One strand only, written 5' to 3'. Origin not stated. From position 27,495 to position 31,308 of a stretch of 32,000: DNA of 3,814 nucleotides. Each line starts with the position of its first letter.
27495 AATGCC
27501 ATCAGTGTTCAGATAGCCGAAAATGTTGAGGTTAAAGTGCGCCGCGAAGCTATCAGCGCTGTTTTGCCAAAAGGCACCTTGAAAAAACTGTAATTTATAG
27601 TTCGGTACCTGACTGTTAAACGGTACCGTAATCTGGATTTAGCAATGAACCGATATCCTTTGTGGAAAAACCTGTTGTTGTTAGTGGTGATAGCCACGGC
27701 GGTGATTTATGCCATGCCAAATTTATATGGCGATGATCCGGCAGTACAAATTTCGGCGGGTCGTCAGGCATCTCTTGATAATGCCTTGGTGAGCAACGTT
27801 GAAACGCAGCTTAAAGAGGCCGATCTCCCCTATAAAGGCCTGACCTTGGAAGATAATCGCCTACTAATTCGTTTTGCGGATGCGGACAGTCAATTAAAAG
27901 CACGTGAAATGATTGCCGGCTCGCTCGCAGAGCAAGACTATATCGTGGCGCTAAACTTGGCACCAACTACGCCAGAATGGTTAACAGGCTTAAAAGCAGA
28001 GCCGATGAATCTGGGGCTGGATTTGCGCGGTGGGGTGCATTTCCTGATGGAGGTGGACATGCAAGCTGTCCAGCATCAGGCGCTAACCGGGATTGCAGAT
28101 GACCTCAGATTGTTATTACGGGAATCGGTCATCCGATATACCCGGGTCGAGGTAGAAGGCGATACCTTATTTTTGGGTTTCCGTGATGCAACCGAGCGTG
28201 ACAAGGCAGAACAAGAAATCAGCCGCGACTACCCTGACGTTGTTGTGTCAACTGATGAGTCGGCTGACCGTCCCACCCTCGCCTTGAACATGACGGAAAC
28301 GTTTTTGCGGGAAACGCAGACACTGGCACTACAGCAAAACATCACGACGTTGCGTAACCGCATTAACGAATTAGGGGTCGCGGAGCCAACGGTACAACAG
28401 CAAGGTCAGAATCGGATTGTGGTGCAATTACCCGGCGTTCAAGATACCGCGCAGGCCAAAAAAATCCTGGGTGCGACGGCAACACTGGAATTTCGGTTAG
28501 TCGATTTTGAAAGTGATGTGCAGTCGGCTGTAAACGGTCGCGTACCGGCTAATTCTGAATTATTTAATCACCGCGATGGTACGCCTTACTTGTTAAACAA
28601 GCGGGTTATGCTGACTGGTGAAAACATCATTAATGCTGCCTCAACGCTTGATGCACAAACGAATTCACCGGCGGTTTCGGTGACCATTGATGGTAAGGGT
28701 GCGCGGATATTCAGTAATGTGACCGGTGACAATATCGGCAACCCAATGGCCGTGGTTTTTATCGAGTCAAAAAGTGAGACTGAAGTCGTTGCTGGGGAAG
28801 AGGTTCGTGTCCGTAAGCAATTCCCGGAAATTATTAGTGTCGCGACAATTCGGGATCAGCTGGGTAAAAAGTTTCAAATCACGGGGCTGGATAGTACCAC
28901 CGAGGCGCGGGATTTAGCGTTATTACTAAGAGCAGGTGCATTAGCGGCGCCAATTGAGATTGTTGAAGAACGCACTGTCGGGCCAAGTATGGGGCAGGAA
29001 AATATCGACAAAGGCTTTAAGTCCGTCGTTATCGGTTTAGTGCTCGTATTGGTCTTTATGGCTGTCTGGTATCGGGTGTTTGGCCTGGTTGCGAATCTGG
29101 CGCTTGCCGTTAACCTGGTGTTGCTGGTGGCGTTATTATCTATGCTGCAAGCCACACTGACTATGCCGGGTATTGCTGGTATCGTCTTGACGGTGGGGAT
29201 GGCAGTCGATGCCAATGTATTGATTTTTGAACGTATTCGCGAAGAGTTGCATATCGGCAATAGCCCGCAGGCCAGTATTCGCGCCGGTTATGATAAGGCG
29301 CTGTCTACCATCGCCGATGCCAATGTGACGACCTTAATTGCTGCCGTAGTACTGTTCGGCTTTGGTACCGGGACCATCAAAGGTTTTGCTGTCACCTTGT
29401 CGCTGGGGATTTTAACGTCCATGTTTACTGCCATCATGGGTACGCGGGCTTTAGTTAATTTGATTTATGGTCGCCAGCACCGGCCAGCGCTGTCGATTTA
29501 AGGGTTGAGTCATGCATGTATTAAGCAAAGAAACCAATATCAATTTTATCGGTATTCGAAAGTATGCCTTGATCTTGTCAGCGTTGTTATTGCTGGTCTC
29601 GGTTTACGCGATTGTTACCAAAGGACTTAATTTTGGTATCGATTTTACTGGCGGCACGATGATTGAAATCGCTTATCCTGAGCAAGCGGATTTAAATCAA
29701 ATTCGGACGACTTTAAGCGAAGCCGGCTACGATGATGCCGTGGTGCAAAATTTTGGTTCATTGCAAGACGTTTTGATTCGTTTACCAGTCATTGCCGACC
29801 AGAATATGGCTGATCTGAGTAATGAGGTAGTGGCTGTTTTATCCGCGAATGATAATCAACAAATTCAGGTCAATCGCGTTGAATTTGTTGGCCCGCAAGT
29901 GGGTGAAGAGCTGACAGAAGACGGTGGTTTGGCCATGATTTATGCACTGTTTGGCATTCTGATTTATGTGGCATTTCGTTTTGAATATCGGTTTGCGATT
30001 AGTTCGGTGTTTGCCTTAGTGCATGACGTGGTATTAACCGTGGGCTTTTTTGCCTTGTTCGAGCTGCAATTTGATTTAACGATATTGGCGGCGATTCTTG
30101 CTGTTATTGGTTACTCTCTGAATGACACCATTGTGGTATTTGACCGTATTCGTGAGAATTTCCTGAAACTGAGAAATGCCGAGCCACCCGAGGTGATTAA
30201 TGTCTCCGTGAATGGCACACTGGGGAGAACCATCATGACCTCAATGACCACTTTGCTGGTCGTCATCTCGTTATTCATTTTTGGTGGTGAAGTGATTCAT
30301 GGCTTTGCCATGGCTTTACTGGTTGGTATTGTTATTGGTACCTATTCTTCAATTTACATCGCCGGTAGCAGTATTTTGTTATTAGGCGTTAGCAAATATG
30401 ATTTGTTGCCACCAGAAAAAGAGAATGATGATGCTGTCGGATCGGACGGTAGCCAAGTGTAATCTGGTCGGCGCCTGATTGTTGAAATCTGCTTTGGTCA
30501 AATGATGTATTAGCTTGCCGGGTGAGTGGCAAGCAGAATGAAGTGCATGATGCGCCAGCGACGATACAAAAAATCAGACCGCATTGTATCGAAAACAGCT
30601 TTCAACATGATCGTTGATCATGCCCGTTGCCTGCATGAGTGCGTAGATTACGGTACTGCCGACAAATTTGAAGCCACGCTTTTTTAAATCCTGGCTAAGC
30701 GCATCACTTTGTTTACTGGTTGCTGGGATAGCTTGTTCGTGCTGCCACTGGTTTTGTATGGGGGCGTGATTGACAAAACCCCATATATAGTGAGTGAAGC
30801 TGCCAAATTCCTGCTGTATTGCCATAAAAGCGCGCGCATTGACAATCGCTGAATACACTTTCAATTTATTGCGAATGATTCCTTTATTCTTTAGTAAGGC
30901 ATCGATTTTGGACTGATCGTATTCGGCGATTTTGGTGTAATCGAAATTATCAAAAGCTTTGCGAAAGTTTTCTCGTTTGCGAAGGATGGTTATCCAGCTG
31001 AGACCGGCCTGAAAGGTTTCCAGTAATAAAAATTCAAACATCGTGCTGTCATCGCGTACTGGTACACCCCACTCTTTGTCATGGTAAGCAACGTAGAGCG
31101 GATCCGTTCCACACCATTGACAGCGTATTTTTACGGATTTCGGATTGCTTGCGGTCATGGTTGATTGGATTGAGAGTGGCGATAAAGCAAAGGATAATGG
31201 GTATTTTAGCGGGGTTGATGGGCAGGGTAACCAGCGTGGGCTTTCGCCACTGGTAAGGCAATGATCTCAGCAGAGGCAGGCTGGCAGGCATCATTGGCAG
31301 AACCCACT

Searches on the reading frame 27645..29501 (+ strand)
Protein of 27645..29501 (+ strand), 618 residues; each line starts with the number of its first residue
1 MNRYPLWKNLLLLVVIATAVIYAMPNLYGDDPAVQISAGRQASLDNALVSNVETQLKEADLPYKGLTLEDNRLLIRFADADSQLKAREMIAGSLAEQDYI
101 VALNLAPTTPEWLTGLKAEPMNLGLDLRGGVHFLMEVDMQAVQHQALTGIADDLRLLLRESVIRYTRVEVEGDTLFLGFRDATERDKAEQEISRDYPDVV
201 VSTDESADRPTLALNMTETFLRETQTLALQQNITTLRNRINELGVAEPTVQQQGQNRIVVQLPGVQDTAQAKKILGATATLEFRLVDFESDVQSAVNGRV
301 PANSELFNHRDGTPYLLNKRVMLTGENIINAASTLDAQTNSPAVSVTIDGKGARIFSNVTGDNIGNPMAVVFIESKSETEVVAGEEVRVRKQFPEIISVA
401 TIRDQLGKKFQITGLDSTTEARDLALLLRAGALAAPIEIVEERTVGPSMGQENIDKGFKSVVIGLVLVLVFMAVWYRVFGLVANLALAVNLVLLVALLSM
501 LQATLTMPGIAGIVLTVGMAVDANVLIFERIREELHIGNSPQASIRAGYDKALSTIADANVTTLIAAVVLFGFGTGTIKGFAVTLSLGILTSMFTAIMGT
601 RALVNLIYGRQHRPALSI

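Call 69: search_protein_families(library=pfam, proteins=[window:27645-29501:+], max_evalue=0.01)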
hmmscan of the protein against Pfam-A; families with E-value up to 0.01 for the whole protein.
window:27645-29501:+ (618 aa): 7 families
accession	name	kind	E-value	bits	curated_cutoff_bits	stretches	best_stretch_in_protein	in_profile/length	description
PF13721.11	SecD-TM1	-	1.1e-35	122.6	30.5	1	1-103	1-103/103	SecD export protein N-terminal TM region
PF22599.2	SecDF_P1_head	-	5.6e-35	120.1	27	1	305-435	2-114/114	SecDF, P1 head subdomain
PF21760.3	SecD_1st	-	1.8e-29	101.4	27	1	229-287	1-59/60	Protein translocase subunit SecDF, P1 domain, N-terminal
PF02355.23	SecD_SecF_C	-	3.5e-20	72.6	20.5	1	437-604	13-183/189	Protein export membrane protein SecD/SecF, C-terminal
PF03176.21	MMPL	-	3.5e-10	39.8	20.5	1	461-603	154-298/333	MMPL family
PF07549.19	Sec_GG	-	5.6e-07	29.3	20.3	1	120-141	7-28/28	SecD/SecF GG Motif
PF00873.25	ACR_tran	-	8e-07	27.6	28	1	452-612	328-494/1021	AcrB/AcrD/AcrF family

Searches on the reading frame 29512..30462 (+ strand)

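Call 69: search_protein_families(library=pfam, proteins=[window:29512-30462:+], max_evalue=0.01)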
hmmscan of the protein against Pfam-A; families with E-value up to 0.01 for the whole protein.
window:29512-30462:+ (316 aa): 2 families
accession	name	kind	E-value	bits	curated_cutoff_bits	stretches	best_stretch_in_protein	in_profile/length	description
PF02355.23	SecD_SecF_C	-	8.2e-69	231.2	20.5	1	112-290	7-185/189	Protein export membrane protein SecD/SecF, C-terminal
PF07549.19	Sec_GG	-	4.2e-10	39.3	20.3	1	32-54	1-23/28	SecD/SecF GG Motif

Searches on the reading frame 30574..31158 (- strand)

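Call 69: search_protein_families(library=pfam, proteins=[window:30574-31158:-], max_evalue=0.01)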
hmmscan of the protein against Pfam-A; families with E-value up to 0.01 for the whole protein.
window:30574-31158:- (194 aa): 1 family
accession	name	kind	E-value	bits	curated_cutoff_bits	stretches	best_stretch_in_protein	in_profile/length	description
PF03352.18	Adenine_glyco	-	4.6e-84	281.1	25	1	15-190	1-176/177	Methyladenine glycosylase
